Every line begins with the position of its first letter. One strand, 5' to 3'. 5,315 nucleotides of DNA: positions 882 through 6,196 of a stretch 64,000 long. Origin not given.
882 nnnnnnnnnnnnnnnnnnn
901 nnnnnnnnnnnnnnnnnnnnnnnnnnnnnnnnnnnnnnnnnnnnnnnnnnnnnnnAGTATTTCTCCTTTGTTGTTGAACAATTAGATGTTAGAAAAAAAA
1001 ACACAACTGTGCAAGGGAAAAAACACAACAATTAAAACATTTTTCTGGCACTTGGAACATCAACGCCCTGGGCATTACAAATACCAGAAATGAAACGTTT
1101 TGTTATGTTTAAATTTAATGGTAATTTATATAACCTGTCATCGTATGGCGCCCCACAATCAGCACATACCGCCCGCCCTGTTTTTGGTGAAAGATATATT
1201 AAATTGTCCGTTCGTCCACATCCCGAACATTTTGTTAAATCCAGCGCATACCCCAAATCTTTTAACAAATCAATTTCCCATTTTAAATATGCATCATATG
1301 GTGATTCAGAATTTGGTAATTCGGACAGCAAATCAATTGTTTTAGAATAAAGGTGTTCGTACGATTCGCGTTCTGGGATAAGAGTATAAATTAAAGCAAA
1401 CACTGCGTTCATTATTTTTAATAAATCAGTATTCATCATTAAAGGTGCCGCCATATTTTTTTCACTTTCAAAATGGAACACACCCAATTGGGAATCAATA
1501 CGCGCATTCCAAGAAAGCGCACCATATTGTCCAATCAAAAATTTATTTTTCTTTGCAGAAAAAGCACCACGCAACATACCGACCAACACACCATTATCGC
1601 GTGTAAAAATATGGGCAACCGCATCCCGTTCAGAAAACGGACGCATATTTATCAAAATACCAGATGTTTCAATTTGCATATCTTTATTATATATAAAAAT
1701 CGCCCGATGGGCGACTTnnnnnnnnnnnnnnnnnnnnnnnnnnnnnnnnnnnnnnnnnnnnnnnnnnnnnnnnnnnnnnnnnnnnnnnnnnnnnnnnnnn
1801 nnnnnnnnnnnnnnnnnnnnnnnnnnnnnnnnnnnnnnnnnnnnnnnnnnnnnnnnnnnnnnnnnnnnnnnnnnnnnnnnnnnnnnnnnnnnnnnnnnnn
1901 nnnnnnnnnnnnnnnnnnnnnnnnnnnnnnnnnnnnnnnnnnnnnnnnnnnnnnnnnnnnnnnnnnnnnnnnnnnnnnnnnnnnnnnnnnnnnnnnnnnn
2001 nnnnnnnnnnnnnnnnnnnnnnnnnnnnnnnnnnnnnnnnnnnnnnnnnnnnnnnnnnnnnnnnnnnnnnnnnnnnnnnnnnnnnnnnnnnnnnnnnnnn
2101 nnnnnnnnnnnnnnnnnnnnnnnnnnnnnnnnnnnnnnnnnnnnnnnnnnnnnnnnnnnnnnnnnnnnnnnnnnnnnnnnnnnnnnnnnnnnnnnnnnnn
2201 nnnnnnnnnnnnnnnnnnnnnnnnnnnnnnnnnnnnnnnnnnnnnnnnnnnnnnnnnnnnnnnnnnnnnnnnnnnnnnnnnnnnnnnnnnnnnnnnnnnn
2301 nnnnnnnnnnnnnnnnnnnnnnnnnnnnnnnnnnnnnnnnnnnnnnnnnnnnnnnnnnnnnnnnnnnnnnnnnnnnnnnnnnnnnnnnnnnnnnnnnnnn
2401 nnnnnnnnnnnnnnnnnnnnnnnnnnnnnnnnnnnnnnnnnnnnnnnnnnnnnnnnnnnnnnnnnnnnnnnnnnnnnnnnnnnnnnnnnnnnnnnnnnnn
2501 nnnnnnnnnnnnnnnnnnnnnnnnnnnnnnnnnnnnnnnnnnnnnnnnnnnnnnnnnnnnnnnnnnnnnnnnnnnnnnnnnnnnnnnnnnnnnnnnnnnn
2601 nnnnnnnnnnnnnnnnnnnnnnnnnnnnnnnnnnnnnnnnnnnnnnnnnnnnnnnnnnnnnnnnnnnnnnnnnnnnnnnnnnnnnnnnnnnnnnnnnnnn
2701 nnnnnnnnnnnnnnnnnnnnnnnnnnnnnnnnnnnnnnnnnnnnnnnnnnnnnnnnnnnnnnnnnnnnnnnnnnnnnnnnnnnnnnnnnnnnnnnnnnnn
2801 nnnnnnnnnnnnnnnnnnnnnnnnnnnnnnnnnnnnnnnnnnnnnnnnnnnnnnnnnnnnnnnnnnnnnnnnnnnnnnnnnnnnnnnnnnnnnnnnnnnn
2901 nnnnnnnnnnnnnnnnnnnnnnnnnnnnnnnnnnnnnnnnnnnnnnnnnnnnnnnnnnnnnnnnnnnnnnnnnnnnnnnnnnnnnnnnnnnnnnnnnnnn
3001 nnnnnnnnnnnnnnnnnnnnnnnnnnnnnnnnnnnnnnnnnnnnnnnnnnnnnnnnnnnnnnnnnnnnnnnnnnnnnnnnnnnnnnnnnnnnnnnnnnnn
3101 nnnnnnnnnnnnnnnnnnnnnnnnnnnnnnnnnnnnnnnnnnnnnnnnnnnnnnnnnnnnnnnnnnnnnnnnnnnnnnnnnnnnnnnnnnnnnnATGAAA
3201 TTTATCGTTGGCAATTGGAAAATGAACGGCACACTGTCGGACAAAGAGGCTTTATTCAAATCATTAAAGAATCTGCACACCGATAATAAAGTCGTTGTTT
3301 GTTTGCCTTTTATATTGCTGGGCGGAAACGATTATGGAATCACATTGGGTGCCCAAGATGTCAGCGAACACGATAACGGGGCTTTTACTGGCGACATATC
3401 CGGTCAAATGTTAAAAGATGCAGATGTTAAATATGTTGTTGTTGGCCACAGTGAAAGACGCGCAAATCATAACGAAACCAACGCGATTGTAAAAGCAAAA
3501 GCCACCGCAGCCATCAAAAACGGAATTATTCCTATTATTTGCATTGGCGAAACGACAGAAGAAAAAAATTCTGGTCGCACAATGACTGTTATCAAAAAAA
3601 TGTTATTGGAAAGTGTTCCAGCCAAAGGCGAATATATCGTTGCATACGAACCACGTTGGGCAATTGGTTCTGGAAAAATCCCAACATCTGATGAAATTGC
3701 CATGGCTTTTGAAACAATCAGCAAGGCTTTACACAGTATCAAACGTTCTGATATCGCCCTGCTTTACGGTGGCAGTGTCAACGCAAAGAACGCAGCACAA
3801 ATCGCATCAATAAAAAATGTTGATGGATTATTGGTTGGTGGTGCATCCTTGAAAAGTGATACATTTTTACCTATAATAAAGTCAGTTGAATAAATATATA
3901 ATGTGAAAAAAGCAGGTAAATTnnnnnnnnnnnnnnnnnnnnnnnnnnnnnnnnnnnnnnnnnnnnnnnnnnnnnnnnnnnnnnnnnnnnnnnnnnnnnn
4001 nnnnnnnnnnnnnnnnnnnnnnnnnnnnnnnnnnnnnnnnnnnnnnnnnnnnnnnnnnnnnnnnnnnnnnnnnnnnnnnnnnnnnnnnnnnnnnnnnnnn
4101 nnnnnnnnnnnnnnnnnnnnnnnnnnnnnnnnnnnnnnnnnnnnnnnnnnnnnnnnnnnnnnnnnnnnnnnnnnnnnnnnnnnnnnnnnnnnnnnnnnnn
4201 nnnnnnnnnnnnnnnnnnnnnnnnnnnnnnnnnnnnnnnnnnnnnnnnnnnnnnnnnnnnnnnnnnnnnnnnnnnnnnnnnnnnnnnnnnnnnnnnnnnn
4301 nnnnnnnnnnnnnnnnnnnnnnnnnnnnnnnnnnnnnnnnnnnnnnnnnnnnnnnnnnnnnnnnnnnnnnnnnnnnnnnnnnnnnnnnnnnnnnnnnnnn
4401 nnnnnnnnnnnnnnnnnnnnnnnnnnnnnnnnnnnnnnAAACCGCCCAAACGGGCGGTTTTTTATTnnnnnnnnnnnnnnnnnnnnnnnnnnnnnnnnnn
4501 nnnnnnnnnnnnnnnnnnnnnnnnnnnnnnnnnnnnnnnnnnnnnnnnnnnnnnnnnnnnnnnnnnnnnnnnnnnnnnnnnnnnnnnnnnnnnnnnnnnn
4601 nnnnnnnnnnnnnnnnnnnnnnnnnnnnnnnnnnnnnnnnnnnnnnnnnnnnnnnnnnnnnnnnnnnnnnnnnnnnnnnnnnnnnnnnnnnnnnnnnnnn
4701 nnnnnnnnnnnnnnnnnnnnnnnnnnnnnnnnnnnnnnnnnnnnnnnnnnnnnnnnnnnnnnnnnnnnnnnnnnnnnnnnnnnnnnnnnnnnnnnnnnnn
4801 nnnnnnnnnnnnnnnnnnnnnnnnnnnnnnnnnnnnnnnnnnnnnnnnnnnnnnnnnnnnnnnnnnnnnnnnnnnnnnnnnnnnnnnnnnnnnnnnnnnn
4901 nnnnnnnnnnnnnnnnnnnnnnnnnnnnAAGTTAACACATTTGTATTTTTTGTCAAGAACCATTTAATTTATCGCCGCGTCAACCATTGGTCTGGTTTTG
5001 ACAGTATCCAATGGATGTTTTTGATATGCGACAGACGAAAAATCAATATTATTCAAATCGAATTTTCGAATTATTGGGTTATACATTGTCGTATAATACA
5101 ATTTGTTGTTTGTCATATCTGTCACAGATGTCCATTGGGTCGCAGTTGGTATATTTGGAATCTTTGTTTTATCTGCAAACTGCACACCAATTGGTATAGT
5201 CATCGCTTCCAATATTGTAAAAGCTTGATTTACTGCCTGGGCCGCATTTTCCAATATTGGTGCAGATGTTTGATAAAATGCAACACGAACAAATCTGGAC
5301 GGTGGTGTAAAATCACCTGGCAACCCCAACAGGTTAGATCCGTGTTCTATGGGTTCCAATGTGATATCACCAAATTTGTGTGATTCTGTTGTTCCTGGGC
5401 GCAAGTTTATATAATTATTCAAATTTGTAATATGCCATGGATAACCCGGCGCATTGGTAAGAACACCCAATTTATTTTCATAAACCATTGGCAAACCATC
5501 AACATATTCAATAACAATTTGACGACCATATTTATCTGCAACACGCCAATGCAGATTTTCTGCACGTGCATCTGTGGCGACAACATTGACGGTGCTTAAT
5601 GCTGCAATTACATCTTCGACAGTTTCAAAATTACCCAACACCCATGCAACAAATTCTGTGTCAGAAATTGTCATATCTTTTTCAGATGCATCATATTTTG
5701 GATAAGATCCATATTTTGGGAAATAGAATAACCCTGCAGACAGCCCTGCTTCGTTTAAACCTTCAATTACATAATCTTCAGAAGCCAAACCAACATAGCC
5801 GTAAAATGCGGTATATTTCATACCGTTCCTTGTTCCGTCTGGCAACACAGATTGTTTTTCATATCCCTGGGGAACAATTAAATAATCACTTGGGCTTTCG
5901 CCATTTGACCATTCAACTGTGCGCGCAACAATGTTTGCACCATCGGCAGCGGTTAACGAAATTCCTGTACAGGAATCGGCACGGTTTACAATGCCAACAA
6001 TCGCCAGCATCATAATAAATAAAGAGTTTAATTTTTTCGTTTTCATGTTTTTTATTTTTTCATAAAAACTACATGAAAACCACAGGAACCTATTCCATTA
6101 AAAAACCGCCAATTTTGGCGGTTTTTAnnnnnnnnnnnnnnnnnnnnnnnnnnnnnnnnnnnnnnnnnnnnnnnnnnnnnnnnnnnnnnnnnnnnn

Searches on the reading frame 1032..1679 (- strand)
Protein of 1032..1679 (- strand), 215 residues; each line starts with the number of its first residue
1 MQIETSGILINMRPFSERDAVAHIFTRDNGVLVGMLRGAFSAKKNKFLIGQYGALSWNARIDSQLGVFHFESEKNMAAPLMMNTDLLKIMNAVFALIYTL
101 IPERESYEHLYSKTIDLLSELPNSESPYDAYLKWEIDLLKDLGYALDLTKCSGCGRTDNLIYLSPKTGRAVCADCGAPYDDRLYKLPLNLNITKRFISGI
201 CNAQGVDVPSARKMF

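Call 40: search_protein_families(library=pfam, proteins=[window:1032-1679:-], max_evalue=0.001)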
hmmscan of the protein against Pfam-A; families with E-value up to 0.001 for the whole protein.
window:1032-1679:- (215 aa): 3 families
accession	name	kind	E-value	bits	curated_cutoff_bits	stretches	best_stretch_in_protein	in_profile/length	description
PF02565.21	RecO_C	-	4.2e-18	66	22.1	1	89-191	9-117/157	Recombination protein O C terminal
PF11967.14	RecO_N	-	9e-09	35.7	27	1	1-67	1-70/80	Recombination protein O N terminal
PF08271.17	Zn_Ribbon_TF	-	0.0009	19.2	29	0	150-182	2-32/43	TFIIB zinc-binding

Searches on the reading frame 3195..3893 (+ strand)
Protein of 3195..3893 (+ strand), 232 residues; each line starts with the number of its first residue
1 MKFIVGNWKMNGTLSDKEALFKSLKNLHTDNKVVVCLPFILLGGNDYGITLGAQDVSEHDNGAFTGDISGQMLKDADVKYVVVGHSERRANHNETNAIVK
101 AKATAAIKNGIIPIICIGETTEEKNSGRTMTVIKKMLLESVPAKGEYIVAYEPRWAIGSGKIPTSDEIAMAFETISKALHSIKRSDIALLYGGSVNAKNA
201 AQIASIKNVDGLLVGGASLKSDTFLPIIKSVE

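Call 40: search_protein_families(library=pfam, proteins=[window:3195-3893:+], max_evalue=0.001)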
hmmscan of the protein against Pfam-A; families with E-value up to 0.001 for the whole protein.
window:3195-3893:+ (232 aa): 1 family
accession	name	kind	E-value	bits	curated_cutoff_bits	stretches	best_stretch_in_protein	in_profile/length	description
PF00121.24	TIM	-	1.4e-75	254.5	20.1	1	2-230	1-244/245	Triosephosphate isomerase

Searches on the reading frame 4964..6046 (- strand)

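Call 40: search_protein_families(library=pfam, proteins=[window:4964-6046:-], max_evalue=0.001)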
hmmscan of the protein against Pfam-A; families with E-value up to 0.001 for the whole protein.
window:4964-6046:- (360 aa): 1 family
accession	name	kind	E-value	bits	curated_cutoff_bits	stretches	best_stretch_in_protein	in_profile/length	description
PF02275.23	CBAH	-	2e-66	225.2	20.4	1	26-335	1-307/316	Linear amide C-N hydrolases, choloylglycine hydrolase family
